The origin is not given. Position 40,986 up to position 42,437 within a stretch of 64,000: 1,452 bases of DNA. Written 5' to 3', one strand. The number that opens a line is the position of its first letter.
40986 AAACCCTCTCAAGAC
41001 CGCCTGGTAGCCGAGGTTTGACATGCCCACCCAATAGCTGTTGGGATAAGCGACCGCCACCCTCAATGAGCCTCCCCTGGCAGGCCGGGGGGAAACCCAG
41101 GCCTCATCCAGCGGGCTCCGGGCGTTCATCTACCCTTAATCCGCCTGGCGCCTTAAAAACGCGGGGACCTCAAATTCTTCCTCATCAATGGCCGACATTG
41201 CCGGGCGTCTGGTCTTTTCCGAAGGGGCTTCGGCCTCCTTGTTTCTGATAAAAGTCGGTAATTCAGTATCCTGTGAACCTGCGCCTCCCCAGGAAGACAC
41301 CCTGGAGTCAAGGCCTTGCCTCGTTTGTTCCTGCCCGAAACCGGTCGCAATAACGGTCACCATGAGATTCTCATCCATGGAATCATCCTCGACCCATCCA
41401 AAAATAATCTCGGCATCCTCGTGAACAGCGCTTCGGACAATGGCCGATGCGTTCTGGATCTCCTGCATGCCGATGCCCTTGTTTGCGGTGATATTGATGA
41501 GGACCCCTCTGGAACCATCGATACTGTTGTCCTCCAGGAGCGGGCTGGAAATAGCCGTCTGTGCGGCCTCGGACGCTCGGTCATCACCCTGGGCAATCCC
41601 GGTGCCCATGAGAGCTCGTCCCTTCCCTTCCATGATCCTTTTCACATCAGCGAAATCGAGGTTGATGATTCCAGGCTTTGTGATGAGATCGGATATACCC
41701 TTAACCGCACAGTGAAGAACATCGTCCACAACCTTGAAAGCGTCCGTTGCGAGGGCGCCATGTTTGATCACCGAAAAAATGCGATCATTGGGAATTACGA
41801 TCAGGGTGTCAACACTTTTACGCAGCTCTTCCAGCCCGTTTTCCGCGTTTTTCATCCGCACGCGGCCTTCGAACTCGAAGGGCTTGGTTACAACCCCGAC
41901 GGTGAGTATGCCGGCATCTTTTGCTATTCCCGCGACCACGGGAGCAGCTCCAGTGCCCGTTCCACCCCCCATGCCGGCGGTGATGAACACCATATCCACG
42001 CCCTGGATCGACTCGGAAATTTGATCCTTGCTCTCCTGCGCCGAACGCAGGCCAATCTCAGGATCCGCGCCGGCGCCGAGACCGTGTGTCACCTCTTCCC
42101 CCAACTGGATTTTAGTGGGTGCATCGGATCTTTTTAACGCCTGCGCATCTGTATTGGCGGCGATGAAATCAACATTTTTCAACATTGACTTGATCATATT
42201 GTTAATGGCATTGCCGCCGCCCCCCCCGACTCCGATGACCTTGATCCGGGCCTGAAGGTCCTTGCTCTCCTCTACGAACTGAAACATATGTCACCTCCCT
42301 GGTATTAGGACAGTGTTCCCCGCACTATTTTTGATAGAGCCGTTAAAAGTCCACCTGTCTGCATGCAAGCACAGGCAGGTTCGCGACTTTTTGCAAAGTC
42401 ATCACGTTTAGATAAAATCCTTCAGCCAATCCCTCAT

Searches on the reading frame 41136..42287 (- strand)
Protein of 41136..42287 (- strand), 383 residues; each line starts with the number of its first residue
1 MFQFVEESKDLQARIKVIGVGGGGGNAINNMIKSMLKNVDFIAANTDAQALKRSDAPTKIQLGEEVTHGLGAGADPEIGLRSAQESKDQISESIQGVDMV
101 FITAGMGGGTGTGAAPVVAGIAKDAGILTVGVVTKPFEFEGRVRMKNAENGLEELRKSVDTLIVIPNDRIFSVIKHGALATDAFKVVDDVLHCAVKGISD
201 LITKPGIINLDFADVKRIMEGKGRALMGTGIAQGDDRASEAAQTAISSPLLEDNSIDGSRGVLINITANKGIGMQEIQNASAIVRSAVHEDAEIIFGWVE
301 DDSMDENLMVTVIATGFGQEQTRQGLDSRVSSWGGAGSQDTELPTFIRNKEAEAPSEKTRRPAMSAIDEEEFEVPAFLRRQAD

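Call 23: find_homologous_proteins(query=window:41136-42287:-, max_evalue=1e-50)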
Query window:41136-42287:- (383 aa): 8000 proteins with E <= 1e-50 among 8000 candidates; the best 120 are listed.
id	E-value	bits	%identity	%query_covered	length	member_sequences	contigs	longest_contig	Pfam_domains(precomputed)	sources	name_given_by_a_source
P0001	3.4e-223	759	100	93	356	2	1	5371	PF00091.32,PF12327.14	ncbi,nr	ncbi:MAG TPA: cell division protein FtsZ, partial [Proteobacteria bacterium]|nr:cell division protei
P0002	2.3e-214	730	89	100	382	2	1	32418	PF00091.32,PF12327.14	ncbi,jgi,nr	ncbi:MAG: cell division protein FtsZ [Deltaproteobacteria bacterium]|nr:cell division protein FtsZ [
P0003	1.0e-191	655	79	100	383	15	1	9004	PF00091.32,PF12327.14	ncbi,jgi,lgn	-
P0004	1.7e-187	641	77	100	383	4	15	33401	PF00091.32,PF12327.14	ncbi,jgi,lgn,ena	jgi:cell division protein FtsZ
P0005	4.8e-187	640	77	100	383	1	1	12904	PF00091.32,PF12327.14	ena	-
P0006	1.4e-186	638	77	100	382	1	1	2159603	PF00091.32,PF12327.14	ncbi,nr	ncbi:MAG: cell division protein FtsZ [bacterium]|nr:MAG: cell division protein FtsZ [bacterium]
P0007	3.5e-182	624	75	100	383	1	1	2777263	PF00091.32,PF12327.14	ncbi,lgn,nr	ncbi:MAG: cell division protein FtsZ [bacterium]|nr:MAG: cell division protein FtsZ [bacterium]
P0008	4.7e-182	624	76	100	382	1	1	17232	PF00091.32,PF12327.14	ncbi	-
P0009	6.8e-181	620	75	100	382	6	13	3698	PF00091.32,PF12327.14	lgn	-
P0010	8.0e-181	620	75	100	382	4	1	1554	PF00091.32,PF12327.14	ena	-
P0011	1.0e-180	619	75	100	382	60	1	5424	PF00091.32,PF12327.14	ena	-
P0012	2.7e-180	618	75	100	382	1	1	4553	PF00091.32,PF12327.14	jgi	jgi:cell division protein FtsZ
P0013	6.5e-180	617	75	100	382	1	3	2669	PF00091.32,PF12327.14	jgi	jgi:cell division protein FtsZ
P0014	8.3e-180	616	75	100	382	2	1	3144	PF00091.32,PF12327.14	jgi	jgi:cell division protein FtsZ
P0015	1.9e-179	615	75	100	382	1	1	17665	PF00091.32,PF12327.14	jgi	-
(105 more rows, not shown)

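Call 24: find_encoding_contigs(protein=P0002, flank=10000, max_places=2)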
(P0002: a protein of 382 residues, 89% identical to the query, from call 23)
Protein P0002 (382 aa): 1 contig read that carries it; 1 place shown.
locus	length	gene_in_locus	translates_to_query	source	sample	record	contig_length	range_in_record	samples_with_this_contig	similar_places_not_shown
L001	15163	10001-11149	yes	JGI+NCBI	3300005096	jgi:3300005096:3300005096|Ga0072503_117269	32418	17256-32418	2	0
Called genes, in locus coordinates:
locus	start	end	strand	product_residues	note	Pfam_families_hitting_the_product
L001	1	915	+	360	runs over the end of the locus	PF00953:Glycos_transf_4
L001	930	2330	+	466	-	PF21799:MurD-like_N, PF08245:Mur_ligase_M, PF02875:Mur_ligase_C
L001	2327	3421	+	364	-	PF01098:FTSW_RODA_SPOVE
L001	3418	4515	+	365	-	PF03033:Glyco_transf_28, PF04101:Glyco_tran_28_C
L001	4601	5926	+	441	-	PF01225:Mur_ligase, PF08245:Mur_ligase_M, PF02875:Mur_ligase_C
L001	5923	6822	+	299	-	PF01565:FAD_binding_4, PF02873:MurB_C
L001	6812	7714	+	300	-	PF01820:Dala_Dala_lig_N, PF02655:ATP-grasp_3 (weak), PF07478:Dala_Dala_lig_C, PF13535:ATP-grasp_4 (faint)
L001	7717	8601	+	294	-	PF08478:POTRA_1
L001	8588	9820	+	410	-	PF00012:HSP70 (faint), PF11104:PilM_2 (faint), PF14450:FtsA, PF02491:SHS2_FTSA, PF06723:MreB_Mbl, PF06277:EutA, PF14450:FtsA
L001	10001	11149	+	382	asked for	PF00091:Tubulin, PF12327:FtsZ_C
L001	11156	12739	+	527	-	PF19864:Radical_SAM_N2, PF04055:Radical_SAM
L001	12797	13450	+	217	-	PF02545:Maf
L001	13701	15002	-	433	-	PF00909:Ammonium_transp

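Call 25: find_encoding_contigs(protein=P0006, flank=10000, max_places=2)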
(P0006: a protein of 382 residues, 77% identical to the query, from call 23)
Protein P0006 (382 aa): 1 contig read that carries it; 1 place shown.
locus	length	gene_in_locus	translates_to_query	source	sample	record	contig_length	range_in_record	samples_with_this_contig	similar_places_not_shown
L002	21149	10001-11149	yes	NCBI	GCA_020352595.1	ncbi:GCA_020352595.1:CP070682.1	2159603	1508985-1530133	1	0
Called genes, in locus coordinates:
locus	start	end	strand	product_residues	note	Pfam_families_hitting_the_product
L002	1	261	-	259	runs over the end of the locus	PF02874:ATP-synt_ab_N, PF00006:ATP-synt_ab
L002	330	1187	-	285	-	PF00231:ATP-synt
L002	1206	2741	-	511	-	PF02874:ATP-synt_ab_N, PF09378:HAS-barrel (weak), PF00006:ATP-synt_ab, PF00306:ATP-synt_ab_C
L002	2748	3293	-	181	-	PF00213:OSCP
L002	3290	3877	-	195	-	PF00430:ATP-synt_B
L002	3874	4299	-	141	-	-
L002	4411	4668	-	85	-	PF00137:ATP-synt_C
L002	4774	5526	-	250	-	PF00137:ATP-synt_C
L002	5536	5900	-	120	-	PF00119:ATP-synt_A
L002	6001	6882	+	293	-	PF01565:FAD_binding_4, PF02873:MurB_C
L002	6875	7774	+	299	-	PF01820:Dala_Dala_lig_N, PF02655:ATP-grasp_3 (weak), PF02786:CPSase_L_D2 (weak), PF07478:Dala_Dala_lig_C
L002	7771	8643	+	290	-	PF08478:POTRA_1, PF03799:FtsQ_DivIB_C (weak)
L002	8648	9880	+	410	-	PF11104:PilM_2 (faint), PF14450:FtsA (weak), PF02491:SHS2_FTSA, PF06723:MreB_Mbl, PF06277:EutA (weak), PF14450:FtsA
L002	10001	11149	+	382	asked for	PF00091:Tubulin, PF12327:FtsZ_C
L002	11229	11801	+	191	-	PF02310:B12-binding (weak), PF19864:Radical_SAM_N2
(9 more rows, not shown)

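Call 26: find_encoding_contigs(protein=P0007, flank=10000, max_places=2)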
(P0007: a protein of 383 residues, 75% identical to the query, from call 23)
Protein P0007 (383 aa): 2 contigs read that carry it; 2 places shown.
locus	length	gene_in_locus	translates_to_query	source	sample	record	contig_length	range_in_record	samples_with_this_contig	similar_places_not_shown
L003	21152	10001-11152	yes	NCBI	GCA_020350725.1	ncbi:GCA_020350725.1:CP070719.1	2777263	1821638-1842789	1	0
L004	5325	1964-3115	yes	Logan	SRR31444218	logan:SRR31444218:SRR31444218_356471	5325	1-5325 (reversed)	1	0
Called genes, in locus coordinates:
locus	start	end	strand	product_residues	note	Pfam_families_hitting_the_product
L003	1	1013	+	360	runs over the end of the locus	PF00953:Glycos_transf_4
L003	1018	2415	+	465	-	PF21799:MurD-like_N, PF08245:Mur_ligase_M, PF02875:Mur_ligase_C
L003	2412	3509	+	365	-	PF01098:FTSW_RODA_SPOVE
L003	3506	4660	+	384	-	PF03033:Glyco_transf_28, PF04101:Glyco_tran_28_C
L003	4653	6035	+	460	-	PF01225:Mur_ligase, PF08245:Mur_ligase_M, PF02875:Mur_ligase_C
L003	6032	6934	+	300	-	PF01565:FAD_binding_4, PF02873:MurB_C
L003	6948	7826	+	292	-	PF01820:Dala_Dala_lig_N, PF02655:ATP-grasp_3, PF02786:CPSase_L_D2, PF02222:ATP-grasp (weak), PF07478:Dala_Dala_lig_C, PF13535:ATP-grasp_4 (weak)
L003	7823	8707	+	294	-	PF08478:POTRA_1, PF03799:FtsQ_DivIB_C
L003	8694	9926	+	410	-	PF11104:PilM_2 (faint), PF14450:FtsA, PF02491:SHS2_FTSA, PF06723:MreB_Mbl, PF06277:EutA (weak), PF14450:FtsA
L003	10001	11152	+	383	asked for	PF00091:Tubulin, PF12327:FtsZ_C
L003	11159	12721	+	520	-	PF19864:Radical_SAM_N2, PF04055:Radical_SAM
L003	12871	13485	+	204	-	PF02545:Maf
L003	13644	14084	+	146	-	PF00210:Ferritin, PF02915:Rubrerythrin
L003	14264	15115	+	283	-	PF00149:Metallophos, PF12850:Metallophos_2 (weak)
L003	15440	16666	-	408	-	PF00909:Ammonium_transp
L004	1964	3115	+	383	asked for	PF00091:Tubulin, PF12327:FtsZ_C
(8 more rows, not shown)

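Call 91: find_encoding_contigs(protein=P0001, flank=6000, max_places=3)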
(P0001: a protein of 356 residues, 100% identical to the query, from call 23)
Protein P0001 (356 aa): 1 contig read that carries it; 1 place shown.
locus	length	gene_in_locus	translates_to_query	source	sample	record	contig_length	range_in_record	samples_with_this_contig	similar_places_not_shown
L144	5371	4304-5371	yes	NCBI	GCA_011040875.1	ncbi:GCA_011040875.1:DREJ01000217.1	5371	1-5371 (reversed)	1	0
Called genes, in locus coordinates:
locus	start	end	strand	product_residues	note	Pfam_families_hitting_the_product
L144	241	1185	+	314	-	PF01565:FAD_binding_4, PF02873:MurB_C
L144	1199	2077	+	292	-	PF01820:Dala_Dala_lig_N, PF07478:Dala_Dala_lig_C, PF13535:ATP-grasp_4 (faint)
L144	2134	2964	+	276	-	PF08478:POTRA_1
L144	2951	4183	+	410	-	PF11104:PilM_2 (faint), PF14450:FtsA (weak), PF02491:SHS2_FTSA, PF00012:HSP70 (weak), PF06723:MreB_Mbl, PF06277:EutA (weak), PF14450:FtsA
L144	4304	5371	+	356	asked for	PF00091:Tubulin, PF12327:FtsZ_C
